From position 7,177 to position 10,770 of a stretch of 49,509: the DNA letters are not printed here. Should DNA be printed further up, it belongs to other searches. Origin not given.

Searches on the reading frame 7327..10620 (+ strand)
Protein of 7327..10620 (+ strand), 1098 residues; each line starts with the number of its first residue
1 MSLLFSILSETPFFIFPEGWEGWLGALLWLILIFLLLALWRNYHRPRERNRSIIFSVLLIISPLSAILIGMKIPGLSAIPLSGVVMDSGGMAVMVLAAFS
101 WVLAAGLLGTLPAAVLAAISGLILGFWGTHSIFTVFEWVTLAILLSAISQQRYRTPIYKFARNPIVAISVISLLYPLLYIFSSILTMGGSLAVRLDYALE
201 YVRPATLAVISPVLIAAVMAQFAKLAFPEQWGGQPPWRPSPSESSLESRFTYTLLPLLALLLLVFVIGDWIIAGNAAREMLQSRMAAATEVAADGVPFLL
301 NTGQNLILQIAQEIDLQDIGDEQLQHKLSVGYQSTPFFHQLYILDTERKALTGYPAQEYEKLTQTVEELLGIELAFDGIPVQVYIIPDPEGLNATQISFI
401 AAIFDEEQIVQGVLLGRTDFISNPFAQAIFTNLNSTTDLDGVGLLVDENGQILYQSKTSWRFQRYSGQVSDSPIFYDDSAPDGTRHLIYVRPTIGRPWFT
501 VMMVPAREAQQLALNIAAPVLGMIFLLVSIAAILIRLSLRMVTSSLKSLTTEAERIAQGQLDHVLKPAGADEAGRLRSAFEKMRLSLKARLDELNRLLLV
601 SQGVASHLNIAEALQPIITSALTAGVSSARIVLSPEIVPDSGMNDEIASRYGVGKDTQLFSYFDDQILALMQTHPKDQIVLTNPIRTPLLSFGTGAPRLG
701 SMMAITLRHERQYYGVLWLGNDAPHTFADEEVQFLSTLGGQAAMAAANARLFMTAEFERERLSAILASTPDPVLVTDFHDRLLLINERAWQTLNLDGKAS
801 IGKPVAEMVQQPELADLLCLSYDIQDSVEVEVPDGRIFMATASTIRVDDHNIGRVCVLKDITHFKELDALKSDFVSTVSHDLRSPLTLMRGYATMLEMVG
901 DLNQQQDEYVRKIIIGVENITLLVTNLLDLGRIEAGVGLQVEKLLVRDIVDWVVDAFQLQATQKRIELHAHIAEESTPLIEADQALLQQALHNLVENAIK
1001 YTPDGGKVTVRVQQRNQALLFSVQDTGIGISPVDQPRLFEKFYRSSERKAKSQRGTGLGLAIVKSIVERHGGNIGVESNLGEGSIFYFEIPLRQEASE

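Call 79: search_protein_families(library=pfam, proteins=[window:7327-10620:+], max_evalue=0.00001)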
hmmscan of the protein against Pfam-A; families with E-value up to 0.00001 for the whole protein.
window:7327-10620:+ (1098 aa): 4 families
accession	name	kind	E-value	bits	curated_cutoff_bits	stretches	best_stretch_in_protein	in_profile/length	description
PF02518.31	HATPase_c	-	1.6e-32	112.6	26.4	1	983-1093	2-110/111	Histidine kinase-, DNA gyrase B-, and HSP90-like ATPase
PF00512.31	HisKA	-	4.3e-16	59.2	26.9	1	871-936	2-66/66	His Kinase A (phospho-acceptor) domain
PF00672.30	HAMP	-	1.1e-08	35.7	25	1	540-588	4-52/53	HAMP domain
PF13492.12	GAF_3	-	2.6e-06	28.3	27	1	693-748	74-129/129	GAF domain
